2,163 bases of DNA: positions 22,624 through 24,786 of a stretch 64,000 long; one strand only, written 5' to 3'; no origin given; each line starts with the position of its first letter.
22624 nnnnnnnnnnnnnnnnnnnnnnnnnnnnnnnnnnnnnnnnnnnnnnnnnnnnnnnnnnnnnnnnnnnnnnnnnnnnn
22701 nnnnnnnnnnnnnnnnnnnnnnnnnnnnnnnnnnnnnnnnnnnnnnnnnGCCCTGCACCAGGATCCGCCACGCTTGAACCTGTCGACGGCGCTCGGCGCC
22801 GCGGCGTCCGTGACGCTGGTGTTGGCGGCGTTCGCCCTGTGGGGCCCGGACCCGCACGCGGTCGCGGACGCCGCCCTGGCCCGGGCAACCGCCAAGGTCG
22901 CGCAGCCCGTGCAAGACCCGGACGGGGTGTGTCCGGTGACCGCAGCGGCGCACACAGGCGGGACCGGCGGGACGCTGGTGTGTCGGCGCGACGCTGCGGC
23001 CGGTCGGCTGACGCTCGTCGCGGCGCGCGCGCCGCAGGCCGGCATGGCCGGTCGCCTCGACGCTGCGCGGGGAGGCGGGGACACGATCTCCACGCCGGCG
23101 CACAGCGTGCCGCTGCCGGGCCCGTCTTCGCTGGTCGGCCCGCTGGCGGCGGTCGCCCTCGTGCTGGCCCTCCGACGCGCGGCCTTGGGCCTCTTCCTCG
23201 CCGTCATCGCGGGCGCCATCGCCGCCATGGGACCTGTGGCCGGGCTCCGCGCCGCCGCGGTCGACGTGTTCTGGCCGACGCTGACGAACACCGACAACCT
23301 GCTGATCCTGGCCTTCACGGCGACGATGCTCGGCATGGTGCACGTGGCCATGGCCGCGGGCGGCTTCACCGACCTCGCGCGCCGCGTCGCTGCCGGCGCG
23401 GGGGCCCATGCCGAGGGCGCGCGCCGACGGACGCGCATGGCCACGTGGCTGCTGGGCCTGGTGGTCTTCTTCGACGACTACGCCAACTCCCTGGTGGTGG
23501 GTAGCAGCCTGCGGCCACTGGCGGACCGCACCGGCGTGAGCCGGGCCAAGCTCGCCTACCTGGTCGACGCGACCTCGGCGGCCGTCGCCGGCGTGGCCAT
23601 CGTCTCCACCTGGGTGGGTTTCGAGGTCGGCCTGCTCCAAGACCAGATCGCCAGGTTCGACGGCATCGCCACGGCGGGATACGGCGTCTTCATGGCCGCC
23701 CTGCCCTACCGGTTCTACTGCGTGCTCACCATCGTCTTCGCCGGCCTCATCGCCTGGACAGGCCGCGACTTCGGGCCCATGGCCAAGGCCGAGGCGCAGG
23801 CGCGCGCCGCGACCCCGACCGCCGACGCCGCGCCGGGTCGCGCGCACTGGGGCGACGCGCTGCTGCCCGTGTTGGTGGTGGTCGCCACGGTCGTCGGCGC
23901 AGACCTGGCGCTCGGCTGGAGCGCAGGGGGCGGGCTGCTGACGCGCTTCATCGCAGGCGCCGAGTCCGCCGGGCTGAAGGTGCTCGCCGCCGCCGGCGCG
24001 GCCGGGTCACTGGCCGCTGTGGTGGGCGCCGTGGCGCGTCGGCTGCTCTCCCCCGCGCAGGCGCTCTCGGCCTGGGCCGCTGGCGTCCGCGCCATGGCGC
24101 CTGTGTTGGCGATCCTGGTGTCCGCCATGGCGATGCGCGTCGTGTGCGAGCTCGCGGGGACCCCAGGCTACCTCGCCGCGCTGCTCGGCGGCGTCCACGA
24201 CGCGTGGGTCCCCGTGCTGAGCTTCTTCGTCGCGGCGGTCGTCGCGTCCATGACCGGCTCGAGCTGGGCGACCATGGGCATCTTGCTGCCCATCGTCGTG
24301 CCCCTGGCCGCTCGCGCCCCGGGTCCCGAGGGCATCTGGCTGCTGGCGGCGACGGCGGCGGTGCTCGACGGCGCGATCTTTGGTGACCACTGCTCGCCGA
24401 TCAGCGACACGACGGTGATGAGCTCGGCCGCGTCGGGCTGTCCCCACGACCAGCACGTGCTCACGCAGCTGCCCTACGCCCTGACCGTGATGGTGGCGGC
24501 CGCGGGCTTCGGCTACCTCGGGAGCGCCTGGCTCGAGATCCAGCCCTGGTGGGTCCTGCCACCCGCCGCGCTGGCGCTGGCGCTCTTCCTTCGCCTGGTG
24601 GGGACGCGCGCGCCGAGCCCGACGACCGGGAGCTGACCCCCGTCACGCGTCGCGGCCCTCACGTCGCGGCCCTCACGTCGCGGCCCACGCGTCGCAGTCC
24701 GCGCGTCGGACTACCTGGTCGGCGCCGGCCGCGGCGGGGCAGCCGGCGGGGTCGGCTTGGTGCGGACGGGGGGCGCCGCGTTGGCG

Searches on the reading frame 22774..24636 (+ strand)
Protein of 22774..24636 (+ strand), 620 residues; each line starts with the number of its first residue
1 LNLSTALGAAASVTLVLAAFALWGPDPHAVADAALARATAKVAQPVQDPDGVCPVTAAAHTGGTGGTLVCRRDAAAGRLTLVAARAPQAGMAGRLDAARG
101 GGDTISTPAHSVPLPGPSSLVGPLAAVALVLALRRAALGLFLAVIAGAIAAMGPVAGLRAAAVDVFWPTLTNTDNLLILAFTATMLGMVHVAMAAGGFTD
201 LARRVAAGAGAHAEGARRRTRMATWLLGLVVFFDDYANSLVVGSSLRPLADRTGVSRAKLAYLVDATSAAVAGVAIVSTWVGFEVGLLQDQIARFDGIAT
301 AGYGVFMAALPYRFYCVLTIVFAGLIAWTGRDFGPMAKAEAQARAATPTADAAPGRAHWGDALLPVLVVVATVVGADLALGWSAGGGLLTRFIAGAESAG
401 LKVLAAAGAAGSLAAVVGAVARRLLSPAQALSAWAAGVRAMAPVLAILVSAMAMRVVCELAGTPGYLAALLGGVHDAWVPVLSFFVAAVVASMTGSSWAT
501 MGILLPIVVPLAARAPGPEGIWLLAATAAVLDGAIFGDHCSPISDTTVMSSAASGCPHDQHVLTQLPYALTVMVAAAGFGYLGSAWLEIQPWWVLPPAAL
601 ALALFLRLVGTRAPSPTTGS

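Call 28: search_protein_families(library=pfam, proteins=[window:22774-24636:+], max_evalue=0.0001)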
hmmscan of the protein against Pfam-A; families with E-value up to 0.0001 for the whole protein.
window:22774-24636:+ (620 aa): 1 family
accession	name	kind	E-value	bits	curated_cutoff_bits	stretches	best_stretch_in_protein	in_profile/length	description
PF03553.21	Na_H_antiporter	-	7.5e-43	147.4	23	1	277-583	7-302/303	Na+/H+ antiporter family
